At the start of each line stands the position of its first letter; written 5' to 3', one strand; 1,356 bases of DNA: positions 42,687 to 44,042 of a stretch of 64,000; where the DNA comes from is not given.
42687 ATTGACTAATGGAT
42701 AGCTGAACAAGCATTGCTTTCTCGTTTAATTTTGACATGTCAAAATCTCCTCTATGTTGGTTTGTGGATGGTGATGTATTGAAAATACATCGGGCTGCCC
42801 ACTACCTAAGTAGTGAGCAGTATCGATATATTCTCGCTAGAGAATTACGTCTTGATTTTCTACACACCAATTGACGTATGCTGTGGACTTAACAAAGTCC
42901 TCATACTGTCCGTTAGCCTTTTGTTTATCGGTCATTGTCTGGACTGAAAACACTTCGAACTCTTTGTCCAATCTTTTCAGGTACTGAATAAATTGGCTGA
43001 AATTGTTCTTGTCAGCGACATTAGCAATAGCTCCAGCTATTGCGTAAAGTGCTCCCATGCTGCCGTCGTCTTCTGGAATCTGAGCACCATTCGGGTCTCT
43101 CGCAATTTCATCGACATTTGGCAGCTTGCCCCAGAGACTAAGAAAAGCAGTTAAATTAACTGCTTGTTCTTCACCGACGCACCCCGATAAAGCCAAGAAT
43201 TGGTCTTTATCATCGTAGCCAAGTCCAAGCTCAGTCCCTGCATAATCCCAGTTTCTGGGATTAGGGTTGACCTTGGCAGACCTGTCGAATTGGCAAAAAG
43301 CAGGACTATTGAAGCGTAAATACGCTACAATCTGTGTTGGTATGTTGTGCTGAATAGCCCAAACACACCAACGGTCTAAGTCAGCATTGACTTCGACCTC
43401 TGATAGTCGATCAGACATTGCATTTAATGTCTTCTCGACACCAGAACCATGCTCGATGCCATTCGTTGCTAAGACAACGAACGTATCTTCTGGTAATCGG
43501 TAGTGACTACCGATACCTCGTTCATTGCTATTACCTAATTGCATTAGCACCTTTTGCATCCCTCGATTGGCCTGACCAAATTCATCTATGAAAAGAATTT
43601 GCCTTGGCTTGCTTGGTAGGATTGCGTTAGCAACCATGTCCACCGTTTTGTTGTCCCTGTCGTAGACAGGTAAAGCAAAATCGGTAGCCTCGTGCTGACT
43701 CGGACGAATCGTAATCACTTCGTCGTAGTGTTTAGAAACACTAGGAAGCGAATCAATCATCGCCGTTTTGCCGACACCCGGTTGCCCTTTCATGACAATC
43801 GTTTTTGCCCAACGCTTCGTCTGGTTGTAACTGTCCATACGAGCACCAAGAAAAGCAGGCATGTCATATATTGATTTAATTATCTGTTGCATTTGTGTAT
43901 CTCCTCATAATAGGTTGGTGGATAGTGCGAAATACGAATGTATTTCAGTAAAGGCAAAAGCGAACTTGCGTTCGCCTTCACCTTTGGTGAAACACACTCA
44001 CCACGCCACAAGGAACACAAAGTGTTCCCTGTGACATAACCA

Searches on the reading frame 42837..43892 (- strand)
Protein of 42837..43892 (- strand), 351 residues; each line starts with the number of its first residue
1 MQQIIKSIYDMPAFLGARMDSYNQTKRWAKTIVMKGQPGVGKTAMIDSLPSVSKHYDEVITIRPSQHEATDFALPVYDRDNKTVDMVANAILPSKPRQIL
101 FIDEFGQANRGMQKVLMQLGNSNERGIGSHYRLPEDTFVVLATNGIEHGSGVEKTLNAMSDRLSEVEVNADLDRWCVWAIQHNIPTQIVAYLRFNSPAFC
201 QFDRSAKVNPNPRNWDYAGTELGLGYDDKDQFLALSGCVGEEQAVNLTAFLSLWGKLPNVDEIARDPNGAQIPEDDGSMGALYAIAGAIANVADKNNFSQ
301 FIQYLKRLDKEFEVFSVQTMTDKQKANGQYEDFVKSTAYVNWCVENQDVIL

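Call 9: search_protein_families(library=pfam, proteins=[window:42837-43892:-], max_evalue=0.01)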
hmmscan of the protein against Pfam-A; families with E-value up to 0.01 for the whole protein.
window:42837-43892:- (351 aa): 6 families
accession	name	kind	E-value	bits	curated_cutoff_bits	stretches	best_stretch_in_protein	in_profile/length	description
PF01443.25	Viral_helicase1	-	3.3e-06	27.5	21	1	32-118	1-81/228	Viral superfamily 1 RNA helicase core domain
PF07726.17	AAA_3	-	8.1e-05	22.9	27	1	32-162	2-128/131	ATPase family associated with various cellular activities (AAA)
PF07728.20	AAA_5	-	0.00012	22.5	22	1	32-162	2-138/139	AAA domain (dynein-related subfamily)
PF00004.35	AAA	-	0.00025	21.9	21.2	1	33-145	2-110/131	ATPase family associated with various cellular activities (AAA)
PF13604.12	AAA_30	-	0.0055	16.9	27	1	31-115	20-107/191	AAA domain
PF00158.32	Sigma54_activat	-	0.0083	16.3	20.2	0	99-145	96-143/168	Sigma-54 interaction domain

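Call 14: search_dna_similar(query=window:42837-43892:-, collection=phages, mode=protein, max_rows=25)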
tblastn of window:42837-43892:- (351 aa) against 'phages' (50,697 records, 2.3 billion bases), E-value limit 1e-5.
Records with a match: 489; places in all: 489; records where one place covers at least 80% of the query: 249.
Best place of each record, by identity: <60% 489.
By first word of the organism name: Escherichia 156; Pseudomonas 95; Vibrio 85; Campylobacter 16; Salmonella 15; Achromobacter 14; Aeromonas 14; Pectobacterium 14; Rhizobium 10; Erwinia 7; and 24 more.
By host as written in the record: - 85; Escherichia coli 53; Pseudomonas aeruginosa 35; Campylobacter jejuni 15; Pseudomonas aeruginosa ATCC 27853 12; Achromobacter xylosoxidans I2BC 12; Escherichia coli K-12 12; Pseudomonas aeruginosa PAO1 11; and 125 more.
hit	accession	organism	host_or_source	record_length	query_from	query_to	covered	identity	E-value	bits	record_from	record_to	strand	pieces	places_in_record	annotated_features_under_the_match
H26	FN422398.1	Pseudomonas phage LUZ7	Pseudomonas aeruginosa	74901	23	351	94%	26.7%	5e-22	103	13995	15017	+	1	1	N4 gp24-like protein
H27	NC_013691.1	Pseudomonas phage LUZ7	Pseudomonas aeruginosa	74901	23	351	94%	26.7%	5e-22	103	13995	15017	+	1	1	ATPase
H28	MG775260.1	Pseudomonas phage Littlefix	Pseudomonas sp. CT12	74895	33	351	91%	27.2%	5e-25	112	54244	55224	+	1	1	hypothetical protein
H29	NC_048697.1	Pseudomonas phage Littlefix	Pseudomonas sp. CT12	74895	33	351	91%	27.2%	5e-25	112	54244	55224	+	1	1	ATPase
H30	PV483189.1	Pantoea phage G19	Pantoea agglomerans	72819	34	326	83%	29.4%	5e-22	103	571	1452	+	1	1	ATPase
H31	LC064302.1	Pseudomonas phage KPP21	Pseduomonas aeruginosa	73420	23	351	94%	26.1%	1e-21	102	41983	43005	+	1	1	hypothetical protein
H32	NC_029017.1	Pseudomonas phage KPP21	Pseduomonas aeruginosa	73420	23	351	94%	26.1%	1e-21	102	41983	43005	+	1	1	ATPase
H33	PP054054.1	Pseudomonas phage Ka4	Pseudomonas aeruginosa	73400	23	351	94%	26.1%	2e-21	101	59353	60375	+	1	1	ATPase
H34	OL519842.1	Pseudomonas phage vB_PaeS_TUMS_P6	Pseudomonas aeruginosa ATCC 27853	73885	23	351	94%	26.1%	2e-21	101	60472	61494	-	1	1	hypothetical protein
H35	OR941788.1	Pseudomonas phage PJNP053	Pseudomonas aeruginosa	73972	23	351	94%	26.1%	2e-21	101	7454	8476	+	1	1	hypothetical protein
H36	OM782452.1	Pseudomonas phage vB_PaeP_TUMS_P10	Pseudomonas aeruginosa ATCC 27853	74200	23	351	94%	26.1%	2e-21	101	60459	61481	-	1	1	hypothetical protein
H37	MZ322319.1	Pseudomonas phage vB_Pae-PA152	Pseudomonas aeruginosa ATCC 27853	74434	23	351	94%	26.1%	2e-21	101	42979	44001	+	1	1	hypothetical protein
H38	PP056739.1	Pseudomonas phage Ka3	Pseudomonas aeruginosa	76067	23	351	94%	26.1%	2e-21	101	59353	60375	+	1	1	ATPase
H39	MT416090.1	Pseudomonas phage vB_Pae_AM.P2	Pseudomonas aeruginosa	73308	23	351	94%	26.1%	2e-21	101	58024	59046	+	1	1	ATPase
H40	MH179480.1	Pseudomonas phage 98PfluR60PP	Pseudomonas fluorescens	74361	33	351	91%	26.9%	2e-23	107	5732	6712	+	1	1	hypothetical protein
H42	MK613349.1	Roseobacter phage CRP-7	Rhodobacteraceae bacterium FZCC0042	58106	23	318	84%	28.6%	8e-26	114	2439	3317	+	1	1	MoxR family ATPase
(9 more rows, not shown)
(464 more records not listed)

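Call 15: find_related_loci(query=window:42837-43892:-, collection=viral_contigs, flank=6000)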
Query window:42837-43892:- (351 aa) in viral_contigs; peptide patterns used: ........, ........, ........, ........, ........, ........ (x = any residue, [..] = any of these).
2 stretches matched a pattern, but none encodes a relative of the query by tblastn (E <= 1e-3).

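Call 17: find_encoding_contigs(protein=window:42837-43892:-, flank=3000, max_places=10)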
Protein window:42837-43892:- (351 aa): no gene with exactly this product is on record in the collection.

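Call 18: find_homologous_proteins(query=window:42837-43892:-)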
Query window:42837-43892:- (351 aa): 8 proteins with E <= 0.001 among 947 candidates.
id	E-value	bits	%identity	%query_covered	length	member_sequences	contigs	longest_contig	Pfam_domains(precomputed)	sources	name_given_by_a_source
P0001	1.3e-237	805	100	100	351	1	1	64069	PF01443.25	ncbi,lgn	-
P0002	8.0e-159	546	69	100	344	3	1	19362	PF07726.18,PF00004.36,PF07728.21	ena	-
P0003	4.2e-17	80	28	90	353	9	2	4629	PF00004.36,PF07728.21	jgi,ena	-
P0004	5.4e-17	80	27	89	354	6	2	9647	PF00004.36,PF07728.21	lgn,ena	-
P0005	4.2e-16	77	27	89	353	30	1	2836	PF00004.36,PF07728.21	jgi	jgi:hypothetical protein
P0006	1.9e-15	75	27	89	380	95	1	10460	PF00004.36,PF07728.21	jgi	jgi:hypothetical protein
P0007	2.4e-15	74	28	91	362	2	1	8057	PF00004.36,PF07728.21,PF13191.13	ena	-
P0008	7.4e-7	46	27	59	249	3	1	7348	PF00004.36,PF07728.21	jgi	jgi:hypothetical protein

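Call 19: find_encoding_contigs(protein=P0002, flank=10000, max_places=5)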
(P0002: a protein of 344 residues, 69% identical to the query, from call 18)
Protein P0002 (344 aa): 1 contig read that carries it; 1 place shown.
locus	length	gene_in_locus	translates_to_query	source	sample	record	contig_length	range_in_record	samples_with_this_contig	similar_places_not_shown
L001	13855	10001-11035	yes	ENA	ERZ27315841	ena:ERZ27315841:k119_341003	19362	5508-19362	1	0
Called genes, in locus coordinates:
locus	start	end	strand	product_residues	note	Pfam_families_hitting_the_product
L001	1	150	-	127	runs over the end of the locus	-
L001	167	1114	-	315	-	-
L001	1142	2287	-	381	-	-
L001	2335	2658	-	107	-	-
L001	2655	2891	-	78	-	-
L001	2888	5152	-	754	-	PF23899:SU10_portal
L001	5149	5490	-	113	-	-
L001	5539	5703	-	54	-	-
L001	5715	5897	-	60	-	-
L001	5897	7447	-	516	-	-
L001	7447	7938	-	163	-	PF03592:Terminase_2 (weak)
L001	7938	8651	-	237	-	-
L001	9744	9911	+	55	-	-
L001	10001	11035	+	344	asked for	PF00004:AAA, PF07726:AAA_3 (weak), PF07728:AAA_5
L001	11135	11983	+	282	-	-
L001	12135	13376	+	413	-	PF13203:DUF2201_N, PF09967:DUF2201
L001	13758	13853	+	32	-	?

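Call 20: find_encoding_contigs(protein=P0001, flank=3000, max_places=5)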
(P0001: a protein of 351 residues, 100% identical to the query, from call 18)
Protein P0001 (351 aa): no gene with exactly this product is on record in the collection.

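Call 32: find_encoding_contigs(protein=P0009, flank=10000)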
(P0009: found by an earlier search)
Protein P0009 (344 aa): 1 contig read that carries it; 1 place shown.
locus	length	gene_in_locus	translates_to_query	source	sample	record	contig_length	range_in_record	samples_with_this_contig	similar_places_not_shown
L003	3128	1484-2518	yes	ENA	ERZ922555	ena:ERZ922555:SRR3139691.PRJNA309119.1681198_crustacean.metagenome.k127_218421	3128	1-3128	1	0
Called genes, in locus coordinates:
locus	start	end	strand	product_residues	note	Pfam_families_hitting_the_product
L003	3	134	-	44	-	?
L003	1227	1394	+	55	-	-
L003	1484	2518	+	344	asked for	PF00004:AAA, PF07726:AAA_3 (weak), PF07728:AAA_5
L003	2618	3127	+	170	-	?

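Call 33: find_encoding_contigs(protein=P0010, flank=10000)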
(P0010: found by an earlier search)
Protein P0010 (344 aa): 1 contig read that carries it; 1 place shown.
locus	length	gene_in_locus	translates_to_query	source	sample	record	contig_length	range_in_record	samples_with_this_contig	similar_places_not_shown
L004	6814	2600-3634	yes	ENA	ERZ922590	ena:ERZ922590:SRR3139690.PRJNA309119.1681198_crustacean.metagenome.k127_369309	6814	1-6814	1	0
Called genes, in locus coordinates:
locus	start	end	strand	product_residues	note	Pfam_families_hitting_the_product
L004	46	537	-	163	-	PF03592:Terminase_2 (weak)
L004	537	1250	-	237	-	-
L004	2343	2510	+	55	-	-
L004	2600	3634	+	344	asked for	PF00004:AAA, PF07726:AAA_3 (weak), PF07728:AAA_5 (weak)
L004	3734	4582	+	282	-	-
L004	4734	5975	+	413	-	PF13203:DUF2201_N, PF09967:DUF2201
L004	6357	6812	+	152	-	?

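Call 41: search_protein_families(library=phrogs, proteins=[window:42837-43892:-], max_evalue=0.001)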
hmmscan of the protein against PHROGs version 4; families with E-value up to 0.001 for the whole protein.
window:42837-43892:- (351 aa): 2 families
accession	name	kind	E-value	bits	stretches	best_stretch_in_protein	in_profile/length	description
phrog_1297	-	other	1.4e-50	173.3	1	26-343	22-346/356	ATPase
phrog_168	-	DNA, RNA and nucleotide metabolism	0.00014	22.6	1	31-117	44-121/314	clamp loader of DNA polymerase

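Call 96: search_protein_families(library=padloc, proteins=[window:42837-43892:-], max_evalue=0.01)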
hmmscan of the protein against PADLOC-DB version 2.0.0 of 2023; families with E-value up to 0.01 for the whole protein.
window:42837-43892:- (351 aa): 1 family
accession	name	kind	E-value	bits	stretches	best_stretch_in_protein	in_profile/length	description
PDLC03838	DolB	-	0.0048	14.2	0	30-119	165-252/375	-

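Call 99: get_annotated_region(hit=H26, flank=8000)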
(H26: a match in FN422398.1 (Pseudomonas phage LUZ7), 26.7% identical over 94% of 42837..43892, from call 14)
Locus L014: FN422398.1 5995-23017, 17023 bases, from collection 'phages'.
description: Pseudomonas phage LUZ7 complete genome.
organism: Pseudomonas phage LUZ7 (NCBI taxid 655097)
taxonomy: Viruses; Duplodnaviria; Heunggongvirae; Uroviricota; Caudoviricetes; Schitoviridae; Migulavirinae; Luzseptimavirus; Luzseptimavirus LUZ7
host: Pseudomonas aeruginosa; source: Hospital waste sample; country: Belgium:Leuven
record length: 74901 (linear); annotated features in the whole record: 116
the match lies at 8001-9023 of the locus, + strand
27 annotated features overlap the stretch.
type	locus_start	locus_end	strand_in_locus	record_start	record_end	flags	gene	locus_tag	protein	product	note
CDS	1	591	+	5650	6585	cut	-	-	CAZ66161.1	N4 RNAP1-like protein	-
CDS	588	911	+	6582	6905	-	-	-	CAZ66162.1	hypothetical protein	ORF21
CDS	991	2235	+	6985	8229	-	-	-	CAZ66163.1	N4 RNAP2-like protein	-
CDS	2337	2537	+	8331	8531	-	-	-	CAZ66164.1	hypothetical protein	ORF23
CDS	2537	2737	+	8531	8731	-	-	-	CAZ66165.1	hypothetical protein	ORF24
CDS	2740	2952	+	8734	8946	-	-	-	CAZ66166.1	hypothetical protein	ORF25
CDS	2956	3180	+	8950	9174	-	-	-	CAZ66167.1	hypothetical protein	ORF26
CDS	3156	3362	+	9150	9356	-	-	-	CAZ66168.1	hypothetical protein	ORF27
CDS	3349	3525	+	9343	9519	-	-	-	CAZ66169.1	hypothetical protein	ORF28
CDS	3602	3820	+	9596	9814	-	-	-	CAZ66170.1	hypothetical protein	ORF29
CDS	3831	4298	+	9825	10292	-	-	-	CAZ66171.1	hypothetical protein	ORF30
CDS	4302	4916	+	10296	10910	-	-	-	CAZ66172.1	hypothetical protein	ORF31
CDS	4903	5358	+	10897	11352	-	-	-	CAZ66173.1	hypothetical protein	ORF32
CDS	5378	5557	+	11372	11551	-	-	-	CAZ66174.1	hypothetical protein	ORF33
CDS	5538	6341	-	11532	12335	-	-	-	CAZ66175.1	hypothetical protein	ORF34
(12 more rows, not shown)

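Call 100: get_annotated_region(hit=H42, flank=8000)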
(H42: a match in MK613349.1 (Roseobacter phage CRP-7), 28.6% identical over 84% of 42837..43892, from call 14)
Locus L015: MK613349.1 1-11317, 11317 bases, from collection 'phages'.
description: Roseobacter phage CRP-7, complete genome.
organism: Roseobacter phage CRP-7 (NCBI taxid 2559286)
taxonomy: Viruses; Duplodnaviria; Heunggongvirae; Uroviricota; Caudoviricetes
host: Rhodobacteraceae bacterium FZCC0042; source: East Sea of China; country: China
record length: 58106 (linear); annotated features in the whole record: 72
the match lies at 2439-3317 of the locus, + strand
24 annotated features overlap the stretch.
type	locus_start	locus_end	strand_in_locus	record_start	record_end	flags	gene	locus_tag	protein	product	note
CDS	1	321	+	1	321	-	-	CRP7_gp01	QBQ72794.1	hypothetical protein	-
CDS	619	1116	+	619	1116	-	-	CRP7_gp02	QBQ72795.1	hypothetical protein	-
CDS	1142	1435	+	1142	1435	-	-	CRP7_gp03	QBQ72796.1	hypothetical protein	-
CDS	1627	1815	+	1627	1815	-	-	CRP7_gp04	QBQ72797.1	hypothetical protein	-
CDS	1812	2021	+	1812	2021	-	-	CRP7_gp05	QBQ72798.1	hypothetical protein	-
CDS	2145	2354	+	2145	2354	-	-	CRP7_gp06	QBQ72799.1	hypothetical protein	-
CDS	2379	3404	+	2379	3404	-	-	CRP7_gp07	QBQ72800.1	MoxR family ATPase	-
CDS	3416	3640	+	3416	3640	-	-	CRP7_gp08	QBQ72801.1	hypothetical protein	-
CDS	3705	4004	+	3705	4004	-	-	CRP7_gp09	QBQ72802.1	nucleotide pyrophosphohydrolase domain protein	MazG nucleotide pyrophosphohydrolase domain protein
CDS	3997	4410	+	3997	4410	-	-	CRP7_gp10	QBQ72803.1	hypothetical protein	-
CDS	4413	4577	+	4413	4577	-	-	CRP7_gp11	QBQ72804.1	hypothetical protein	-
CDS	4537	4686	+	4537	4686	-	-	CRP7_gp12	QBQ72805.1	hypothetical protein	-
CDS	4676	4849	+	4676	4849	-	-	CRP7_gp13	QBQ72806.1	hypothetical protein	-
CDS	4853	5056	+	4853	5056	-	-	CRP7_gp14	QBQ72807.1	hypothetical protein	-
CDS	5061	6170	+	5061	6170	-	-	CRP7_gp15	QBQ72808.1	hypothetical protein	-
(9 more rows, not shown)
